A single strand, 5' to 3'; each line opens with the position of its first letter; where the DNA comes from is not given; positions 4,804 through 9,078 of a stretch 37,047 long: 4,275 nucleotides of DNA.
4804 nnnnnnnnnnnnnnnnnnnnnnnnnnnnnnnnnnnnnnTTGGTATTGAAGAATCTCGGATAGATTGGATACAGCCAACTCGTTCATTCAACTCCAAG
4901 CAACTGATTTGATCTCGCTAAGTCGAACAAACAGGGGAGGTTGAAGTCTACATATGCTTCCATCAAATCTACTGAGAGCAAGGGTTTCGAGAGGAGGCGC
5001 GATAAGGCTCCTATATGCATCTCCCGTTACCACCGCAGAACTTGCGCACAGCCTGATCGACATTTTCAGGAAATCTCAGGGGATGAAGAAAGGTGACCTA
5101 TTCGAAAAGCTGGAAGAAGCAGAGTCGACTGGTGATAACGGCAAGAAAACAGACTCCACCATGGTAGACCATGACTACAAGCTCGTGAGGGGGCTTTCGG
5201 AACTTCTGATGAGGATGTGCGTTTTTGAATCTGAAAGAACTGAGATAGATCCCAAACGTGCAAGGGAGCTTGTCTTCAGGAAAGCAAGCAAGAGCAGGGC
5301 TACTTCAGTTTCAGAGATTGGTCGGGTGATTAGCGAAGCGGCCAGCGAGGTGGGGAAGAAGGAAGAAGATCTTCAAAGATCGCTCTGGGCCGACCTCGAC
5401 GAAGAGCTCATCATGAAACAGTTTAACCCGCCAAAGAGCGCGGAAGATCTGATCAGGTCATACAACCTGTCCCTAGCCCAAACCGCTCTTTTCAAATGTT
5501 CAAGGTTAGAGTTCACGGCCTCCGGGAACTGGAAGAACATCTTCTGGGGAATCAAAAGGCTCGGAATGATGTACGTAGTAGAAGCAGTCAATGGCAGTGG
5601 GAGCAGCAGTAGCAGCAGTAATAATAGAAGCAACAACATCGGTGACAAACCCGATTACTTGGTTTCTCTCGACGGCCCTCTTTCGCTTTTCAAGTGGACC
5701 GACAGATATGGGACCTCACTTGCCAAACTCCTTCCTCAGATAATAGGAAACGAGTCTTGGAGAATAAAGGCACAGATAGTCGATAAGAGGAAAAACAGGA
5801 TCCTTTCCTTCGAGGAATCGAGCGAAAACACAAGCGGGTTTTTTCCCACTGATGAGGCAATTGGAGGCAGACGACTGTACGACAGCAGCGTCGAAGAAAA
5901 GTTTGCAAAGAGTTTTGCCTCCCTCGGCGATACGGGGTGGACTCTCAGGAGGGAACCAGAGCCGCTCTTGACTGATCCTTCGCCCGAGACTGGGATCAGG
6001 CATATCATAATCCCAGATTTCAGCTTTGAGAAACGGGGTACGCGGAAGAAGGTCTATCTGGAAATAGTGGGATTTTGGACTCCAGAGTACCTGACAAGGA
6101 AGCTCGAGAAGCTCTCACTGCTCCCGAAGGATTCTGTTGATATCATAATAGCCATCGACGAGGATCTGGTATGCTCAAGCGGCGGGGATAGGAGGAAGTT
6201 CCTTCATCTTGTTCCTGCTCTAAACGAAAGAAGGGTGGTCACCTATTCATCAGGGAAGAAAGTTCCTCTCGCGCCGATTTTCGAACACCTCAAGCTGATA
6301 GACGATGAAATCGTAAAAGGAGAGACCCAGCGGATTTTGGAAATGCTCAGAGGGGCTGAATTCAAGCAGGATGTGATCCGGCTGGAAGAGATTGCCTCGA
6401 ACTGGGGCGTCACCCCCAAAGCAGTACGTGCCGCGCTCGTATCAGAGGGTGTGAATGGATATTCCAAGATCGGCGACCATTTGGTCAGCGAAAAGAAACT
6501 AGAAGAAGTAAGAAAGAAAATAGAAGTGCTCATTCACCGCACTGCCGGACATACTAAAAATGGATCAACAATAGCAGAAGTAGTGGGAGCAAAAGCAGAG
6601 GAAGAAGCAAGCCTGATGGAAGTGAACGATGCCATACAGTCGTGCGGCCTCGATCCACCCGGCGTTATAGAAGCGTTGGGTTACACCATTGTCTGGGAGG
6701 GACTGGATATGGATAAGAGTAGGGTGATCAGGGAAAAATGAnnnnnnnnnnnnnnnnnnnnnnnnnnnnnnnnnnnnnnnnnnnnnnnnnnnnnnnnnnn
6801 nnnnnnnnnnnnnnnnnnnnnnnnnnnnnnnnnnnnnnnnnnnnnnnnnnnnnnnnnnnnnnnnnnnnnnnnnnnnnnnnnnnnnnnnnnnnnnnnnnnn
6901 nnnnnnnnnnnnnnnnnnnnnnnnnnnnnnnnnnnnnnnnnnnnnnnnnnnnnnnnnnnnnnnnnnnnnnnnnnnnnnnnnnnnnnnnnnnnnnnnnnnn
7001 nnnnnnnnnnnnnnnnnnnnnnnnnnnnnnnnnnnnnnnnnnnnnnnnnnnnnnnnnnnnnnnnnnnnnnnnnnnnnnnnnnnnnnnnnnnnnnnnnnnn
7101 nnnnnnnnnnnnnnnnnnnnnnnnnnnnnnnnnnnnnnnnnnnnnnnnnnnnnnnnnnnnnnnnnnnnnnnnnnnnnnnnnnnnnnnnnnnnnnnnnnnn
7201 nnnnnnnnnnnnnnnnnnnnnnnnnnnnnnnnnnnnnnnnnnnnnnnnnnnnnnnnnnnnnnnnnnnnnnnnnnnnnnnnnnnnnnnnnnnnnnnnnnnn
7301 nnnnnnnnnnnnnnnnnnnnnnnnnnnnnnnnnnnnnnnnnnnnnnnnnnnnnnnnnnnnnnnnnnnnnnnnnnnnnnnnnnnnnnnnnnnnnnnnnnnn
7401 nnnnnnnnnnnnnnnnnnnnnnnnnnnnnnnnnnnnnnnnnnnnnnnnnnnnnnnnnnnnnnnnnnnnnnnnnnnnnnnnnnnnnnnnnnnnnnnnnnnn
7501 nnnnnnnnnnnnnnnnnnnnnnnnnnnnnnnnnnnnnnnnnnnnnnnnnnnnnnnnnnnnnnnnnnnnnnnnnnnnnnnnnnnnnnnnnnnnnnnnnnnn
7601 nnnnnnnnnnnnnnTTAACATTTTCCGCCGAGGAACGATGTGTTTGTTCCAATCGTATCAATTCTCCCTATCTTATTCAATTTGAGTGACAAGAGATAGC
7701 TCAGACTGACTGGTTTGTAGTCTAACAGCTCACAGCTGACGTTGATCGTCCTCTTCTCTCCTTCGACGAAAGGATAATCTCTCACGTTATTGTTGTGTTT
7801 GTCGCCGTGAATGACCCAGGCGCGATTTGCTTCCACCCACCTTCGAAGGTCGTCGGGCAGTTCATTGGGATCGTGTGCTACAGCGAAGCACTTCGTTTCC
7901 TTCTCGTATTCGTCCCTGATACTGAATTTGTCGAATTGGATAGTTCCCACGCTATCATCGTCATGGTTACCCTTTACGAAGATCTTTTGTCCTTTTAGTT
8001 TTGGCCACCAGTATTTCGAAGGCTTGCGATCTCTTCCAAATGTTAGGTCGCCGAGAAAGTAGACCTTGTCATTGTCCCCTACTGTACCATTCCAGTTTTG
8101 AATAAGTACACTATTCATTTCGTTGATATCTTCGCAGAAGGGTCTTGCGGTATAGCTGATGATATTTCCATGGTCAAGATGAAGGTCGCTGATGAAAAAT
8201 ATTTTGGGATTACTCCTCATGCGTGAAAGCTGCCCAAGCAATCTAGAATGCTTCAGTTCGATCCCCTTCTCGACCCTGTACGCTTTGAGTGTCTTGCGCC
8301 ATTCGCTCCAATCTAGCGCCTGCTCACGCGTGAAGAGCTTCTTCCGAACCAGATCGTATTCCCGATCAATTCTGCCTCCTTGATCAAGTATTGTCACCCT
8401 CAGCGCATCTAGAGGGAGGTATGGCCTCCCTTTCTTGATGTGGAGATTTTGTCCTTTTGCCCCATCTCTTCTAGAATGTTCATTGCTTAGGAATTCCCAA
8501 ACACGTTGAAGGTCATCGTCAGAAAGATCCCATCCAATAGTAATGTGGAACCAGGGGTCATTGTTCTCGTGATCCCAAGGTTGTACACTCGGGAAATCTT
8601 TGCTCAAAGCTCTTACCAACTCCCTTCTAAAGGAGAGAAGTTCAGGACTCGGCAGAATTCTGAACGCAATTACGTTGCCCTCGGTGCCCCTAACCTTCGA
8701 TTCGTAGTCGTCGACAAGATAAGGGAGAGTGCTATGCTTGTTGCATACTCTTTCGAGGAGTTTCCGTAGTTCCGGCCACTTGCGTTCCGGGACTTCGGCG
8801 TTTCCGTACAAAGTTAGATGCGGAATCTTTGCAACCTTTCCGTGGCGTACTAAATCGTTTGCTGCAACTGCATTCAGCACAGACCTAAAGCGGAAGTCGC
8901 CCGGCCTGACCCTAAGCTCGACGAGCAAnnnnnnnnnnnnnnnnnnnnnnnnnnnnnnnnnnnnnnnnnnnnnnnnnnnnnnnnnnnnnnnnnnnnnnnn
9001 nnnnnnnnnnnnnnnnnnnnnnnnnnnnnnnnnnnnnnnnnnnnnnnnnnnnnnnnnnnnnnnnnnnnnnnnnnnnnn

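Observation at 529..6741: SWIM finger + protease-less BrxL-like AAA+ + XPB helicase + Bax1 nuclease in one co-directional cluster: candidate undescribed DNA-surveillance/defence system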

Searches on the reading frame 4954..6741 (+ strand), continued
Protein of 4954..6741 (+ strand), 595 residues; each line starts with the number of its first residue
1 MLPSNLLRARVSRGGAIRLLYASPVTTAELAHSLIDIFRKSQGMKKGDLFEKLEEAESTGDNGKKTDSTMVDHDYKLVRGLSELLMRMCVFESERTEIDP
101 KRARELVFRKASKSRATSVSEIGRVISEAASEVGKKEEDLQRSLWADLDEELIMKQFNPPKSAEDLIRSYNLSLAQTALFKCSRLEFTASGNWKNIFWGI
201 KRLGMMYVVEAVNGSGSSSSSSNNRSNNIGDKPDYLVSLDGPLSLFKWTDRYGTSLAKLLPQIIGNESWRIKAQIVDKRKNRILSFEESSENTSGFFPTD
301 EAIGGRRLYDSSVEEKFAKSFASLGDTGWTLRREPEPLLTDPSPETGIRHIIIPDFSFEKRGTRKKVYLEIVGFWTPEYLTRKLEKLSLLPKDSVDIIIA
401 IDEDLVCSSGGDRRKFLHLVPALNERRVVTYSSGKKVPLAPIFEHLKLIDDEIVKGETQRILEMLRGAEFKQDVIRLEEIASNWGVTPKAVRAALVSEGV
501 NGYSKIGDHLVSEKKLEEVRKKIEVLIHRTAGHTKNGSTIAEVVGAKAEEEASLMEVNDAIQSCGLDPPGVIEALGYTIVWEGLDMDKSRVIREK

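Call 88: get_annotated_region(hit=H2, flank=8000)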
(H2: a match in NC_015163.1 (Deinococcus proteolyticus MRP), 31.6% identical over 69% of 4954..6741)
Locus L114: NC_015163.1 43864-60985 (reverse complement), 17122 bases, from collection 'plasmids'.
description: Deinococcus proteolyticus MRP plasmid pDEIPR04, complete sequence
organism: Deinococcus proteolyticus MRP (NCBI taxid 693977)
taxonomy: Bacteria; Deinococcota; Deinococci; Deinococcales; Deinococcaceae; Deinococcus; Deinococcus proteolyticus; Deinococcus proteolyticus MRP
host: -; source: feces; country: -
typing (MOB-suite, as given by PLSDB): mobilizable; replicon rep_cluster_1743; relaxase MOBP
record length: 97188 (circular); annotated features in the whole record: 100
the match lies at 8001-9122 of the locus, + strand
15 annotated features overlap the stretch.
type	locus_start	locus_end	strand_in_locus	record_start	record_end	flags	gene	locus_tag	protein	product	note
CDS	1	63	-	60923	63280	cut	-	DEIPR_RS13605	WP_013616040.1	copper-translocating P-type ATPase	-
CDS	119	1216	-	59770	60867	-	-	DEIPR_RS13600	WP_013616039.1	ATP-binding protein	-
CDS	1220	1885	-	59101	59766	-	-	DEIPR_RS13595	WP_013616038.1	response regulator transcription factor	GO:0000160 - phosphorelay signal transduction system [Evidence IEA]; GO:0006355 - regulation of DNA-templated ...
CDS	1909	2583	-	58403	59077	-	-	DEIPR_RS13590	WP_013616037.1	DUF305 domain-containing protein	-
CDS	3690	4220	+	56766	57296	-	-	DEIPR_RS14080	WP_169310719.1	hypothetical protein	-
CDS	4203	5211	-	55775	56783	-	-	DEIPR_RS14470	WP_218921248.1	IS630 family transposase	-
CDS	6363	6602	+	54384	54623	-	-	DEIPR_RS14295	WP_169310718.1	hypothetical protein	-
CDS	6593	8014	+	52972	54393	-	-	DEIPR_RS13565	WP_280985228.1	DEAD/DEAH box helicase family protein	-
CDS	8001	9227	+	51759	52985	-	-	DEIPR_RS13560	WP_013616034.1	DUF790 family protein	-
CDS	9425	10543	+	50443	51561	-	-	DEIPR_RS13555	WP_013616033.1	hypothetical protein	-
CDS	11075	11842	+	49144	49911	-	-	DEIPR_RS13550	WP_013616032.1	AAA family ATPase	-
CDS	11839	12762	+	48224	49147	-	-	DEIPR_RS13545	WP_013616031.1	ParB/RepB/Spo0J family partition protein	GO:0007059 - chromosome segregation [Evidence IEA]; GO:0000910 - cytokinesis [Evidence IEA]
CDS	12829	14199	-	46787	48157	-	-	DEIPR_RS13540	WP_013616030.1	replication initiator protein A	-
CDS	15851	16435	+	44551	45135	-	-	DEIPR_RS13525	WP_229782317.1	DUF305 domain-containing protein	-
CDS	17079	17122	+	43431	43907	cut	-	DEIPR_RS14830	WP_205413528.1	transposase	-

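Call 89: get_annotated_region(hit=H8, flank=8000)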
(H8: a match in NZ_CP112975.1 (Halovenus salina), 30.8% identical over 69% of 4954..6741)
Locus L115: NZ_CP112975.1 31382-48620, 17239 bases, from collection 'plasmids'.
description: Halovenus salina strain JCM 30072 plasmid unnamed3, complete sequence
organism: Halovenus salina (NCBI taxid 1510225)
taxonomy: Archaea; Euryarchaeota; Halobacteria; Halobacteriales; Haloarculaceae; Halovenus; Halovenus salina
host: -; source: cell cuture,Isla Bacuta saltern; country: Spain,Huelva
typing (MOB-suite, as given by PLSDB): non-mobilizable
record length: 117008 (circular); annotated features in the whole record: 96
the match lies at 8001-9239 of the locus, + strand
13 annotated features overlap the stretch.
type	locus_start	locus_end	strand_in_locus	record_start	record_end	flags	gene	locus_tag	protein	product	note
CDS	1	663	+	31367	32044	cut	-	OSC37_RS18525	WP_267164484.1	helix-turn-helix domain-containing protein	-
CDS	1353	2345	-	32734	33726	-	-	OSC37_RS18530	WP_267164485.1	transposase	-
CDS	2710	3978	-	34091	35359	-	-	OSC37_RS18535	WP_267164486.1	hypothetical protein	-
CDS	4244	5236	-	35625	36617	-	-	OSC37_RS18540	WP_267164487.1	hypothetical protein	-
CDS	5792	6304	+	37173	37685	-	-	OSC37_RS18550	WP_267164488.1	hypothetical protein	-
CDS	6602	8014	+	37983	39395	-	-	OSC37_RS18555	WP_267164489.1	DEAD/DEAH box helicase family protein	-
CDS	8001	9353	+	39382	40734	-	-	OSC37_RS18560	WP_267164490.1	DUF790 family protein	-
CDS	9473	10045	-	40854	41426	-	-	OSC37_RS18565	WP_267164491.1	Zn-binding domain-containing protein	-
CDS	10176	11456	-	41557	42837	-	-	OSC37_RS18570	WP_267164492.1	orc1/cdc6 family replication initiation protein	-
CDS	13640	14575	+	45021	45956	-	-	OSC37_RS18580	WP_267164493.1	hypothetical protein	-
CDS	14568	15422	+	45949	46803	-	-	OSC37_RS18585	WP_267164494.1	hypothetical protein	-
CDS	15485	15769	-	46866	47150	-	-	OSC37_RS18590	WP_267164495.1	transcriptional regulator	-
CDS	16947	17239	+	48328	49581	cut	-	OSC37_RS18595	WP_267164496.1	hypothetical protein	-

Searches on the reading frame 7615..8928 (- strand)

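Call 3: search_protein_families(library=pfam, proteins=[window:7615-8928:-], max_evalue=0.01)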
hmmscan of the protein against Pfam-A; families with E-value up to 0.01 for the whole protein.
window:7615-8928:- (437 aa): 2 families
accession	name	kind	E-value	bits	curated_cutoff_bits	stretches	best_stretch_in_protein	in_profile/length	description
PF13563.12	2_5_RNA_ligase2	-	3.9e-08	33.9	27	1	36-148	26-130/152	2'-5' RNA ligase superfamily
PF12850.12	Metallophos_2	-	0.00091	19.7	27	1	242-385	2-124/154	Calcineurin-like phosphoesterase superfamily domain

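Call 4: search_protein_families(library=ncbifam, proteins=[window:7615-8928:-], max_evalue=0.01)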
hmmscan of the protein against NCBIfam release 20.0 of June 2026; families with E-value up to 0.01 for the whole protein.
window:7615-8928:- (437 aa): 2 families
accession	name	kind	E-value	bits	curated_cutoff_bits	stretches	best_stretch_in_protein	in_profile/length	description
TIGR04123.1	P_estr_lig_assc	hypoth_equivalog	0.00034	20.1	150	1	241-358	21-141/207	ligase-associated DNA damage response endonuclease PdeM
NF010223.0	PRK13679.1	equivalog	0.00057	19.8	129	1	35-147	32-134/170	hypothetical protein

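Call 5: search_protein_families(library=padloc, proteins=[window:7615-8928:-], max_evalue=0.01)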
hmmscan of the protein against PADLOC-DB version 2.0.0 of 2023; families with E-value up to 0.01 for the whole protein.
window:7615-8928:- (437 aa): 0 families
